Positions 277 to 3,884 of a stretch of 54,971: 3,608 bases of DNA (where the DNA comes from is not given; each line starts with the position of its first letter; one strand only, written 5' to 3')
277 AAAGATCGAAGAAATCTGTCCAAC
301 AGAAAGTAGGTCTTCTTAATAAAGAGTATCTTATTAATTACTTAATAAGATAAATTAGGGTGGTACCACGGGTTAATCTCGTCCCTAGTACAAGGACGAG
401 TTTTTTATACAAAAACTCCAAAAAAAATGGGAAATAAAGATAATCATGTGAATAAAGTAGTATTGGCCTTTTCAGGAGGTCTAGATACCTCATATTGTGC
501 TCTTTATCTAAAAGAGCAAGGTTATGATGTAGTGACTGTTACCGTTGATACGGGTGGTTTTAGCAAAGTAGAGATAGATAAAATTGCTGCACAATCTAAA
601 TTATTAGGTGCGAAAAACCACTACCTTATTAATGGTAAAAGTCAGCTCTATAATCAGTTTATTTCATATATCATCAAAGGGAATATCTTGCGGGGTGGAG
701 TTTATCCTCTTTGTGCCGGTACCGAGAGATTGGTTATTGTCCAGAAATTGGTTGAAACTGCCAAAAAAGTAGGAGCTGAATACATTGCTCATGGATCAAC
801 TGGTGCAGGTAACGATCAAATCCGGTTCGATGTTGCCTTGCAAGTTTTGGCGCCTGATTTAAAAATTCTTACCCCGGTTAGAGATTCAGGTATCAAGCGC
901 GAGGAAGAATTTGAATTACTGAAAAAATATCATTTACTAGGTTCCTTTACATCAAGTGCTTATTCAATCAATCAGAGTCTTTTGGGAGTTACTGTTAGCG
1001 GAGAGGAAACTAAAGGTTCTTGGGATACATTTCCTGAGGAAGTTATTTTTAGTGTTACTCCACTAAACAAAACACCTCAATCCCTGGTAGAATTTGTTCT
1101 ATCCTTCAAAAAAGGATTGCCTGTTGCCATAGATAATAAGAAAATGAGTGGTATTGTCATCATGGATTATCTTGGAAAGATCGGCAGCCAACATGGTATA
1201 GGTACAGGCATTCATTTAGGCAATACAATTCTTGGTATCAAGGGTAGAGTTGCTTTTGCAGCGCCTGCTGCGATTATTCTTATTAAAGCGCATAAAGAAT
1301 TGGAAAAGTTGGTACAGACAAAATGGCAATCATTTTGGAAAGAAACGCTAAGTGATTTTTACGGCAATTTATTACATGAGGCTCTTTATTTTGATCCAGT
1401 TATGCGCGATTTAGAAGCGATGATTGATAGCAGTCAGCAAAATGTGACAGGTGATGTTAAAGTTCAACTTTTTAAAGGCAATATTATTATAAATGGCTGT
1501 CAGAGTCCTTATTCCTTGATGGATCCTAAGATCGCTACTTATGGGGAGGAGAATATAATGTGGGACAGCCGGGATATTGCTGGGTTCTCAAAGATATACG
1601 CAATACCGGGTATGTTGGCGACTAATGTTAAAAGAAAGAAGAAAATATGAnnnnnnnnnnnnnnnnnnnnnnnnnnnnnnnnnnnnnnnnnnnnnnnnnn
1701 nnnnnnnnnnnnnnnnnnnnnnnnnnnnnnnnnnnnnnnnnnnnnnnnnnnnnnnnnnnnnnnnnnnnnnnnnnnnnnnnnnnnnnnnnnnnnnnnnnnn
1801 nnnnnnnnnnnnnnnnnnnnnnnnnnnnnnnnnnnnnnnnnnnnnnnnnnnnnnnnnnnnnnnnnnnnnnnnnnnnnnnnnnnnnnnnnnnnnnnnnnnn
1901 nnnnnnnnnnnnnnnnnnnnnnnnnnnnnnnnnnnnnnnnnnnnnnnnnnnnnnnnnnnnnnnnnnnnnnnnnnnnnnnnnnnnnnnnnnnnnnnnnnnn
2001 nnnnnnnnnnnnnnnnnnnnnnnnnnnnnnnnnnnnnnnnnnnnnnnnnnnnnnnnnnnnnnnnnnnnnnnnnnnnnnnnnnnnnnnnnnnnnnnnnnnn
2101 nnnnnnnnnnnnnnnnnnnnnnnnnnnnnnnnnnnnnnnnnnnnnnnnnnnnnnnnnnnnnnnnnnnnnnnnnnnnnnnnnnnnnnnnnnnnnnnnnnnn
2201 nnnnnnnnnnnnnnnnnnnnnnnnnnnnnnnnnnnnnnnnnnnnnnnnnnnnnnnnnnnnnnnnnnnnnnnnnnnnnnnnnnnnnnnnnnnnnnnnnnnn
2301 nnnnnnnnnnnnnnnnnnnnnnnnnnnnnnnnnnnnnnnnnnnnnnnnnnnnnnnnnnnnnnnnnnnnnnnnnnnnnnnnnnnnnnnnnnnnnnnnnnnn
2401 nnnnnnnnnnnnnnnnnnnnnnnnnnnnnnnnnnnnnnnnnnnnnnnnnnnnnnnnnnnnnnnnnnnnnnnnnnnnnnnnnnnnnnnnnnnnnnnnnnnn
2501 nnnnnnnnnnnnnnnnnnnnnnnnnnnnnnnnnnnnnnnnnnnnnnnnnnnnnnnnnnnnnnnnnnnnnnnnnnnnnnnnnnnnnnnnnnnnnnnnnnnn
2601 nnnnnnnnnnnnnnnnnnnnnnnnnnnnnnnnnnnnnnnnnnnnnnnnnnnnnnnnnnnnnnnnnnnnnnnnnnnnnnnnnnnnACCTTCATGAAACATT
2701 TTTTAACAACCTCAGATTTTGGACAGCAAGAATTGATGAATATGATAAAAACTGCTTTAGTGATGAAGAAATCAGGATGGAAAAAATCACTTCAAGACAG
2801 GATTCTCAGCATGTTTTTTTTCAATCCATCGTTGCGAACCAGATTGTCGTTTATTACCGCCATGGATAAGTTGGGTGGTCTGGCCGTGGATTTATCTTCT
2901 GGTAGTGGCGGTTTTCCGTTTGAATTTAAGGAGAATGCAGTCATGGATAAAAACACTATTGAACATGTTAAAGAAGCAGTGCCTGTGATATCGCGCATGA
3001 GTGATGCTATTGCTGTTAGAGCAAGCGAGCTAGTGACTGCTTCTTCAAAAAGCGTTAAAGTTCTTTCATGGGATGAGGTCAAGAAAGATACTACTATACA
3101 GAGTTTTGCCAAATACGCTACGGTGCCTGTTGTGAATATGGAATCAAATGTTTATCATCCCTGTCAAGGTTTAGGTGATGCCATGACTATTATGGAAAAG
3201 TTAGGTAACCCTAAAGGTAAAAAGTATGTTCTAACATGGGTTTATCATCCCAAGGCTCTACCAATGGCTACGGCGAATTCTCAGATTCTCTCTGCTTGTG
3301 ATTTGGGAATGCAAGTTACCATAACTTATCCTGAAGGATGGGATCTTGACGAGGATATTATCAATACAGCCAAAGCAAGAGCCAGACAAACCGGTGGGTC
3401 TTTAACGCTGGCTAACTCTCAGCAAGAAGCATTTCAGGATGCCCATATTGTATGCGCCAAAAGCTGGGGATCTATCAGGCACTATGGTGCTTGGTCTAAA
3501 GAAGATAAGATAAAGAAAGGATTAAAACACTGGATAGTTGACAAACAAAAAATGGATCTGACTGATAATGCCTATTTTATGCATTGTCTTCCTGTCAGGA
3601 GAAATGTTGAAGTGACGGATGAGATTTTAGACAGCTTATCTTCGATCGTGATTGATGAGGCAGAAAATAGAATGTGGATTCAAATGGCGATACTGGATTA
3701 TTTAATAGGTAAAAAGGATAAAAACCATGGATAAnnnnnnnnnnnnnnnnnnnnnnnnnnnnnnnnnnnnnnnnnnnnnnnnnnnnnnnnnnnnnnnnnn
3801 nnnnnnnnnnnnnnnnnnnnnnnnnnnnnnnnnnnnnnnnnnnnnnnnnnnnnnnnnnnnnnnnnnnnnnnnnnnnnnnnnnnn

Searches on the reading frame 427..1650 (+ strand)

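Call 50: search_protein_families(library=pfam, proteins=[window:427-1650:+], max_evalue=0.00001)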
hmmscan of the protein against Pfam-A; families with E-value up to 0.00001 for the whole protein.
window:427-1650:+ (407 aa): 3 families
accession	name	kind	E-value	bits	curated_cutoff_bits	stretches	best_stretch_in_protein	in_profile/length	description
PF20979.2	Arginosuc_syn_C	-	1.3e-48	165.9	27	1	179-395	1-216/219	Arginosuccinate synthase C-terminal domain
PF00764.25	Arginosuc_synth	-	1.6e-43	149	27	1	10-167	1-158/162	Arginosuccinate synthase N-terminal HUP domain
PF06508.19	QueC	-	3.2e-06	27.2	22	1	10-67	1-57/210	Queuosine biosynthesis protein QueC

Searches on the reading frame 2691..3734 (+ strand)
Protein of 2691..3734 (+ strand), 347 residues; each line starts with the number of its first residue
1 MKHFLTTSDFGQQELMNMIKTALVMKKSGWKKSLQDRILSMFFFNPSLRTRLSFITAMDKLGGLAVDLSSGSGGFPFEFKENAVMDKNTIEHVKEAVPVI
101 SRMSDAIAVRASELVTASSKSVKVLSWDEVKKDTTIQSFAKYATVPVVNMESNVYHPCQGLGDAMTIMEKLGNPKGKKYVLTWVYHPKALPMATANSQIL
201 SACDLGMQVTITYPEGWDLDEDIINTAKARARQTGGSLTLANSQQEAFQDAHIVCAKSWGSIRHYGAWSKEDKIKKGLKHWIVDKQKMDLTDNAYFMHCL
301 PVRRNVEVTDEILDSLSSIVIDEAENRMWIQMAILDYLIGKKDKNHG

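Call 50: search_protein_families(library=pfam, proteins=[window:2691-3734:+], max_evalue=0.00001)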
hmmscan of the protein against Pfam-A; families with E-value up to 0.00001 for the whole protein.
window:2691-3734:+ (347 aa): 2 families
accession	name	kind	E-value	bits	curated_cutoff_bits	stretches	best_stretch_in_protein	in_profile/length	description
PF00185.30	OTCace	-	8e-34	117.4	29.4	1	194-337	15-156/157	Aspartate/ornithine carbamoyltransferase, Asp/Orn binding domain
PF02729.26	OTCace_N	-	2e-33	116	29.9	1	2-169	1-148/148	Aspartate/ornithine carbamoyltransferase, carbamoyl-P binding domain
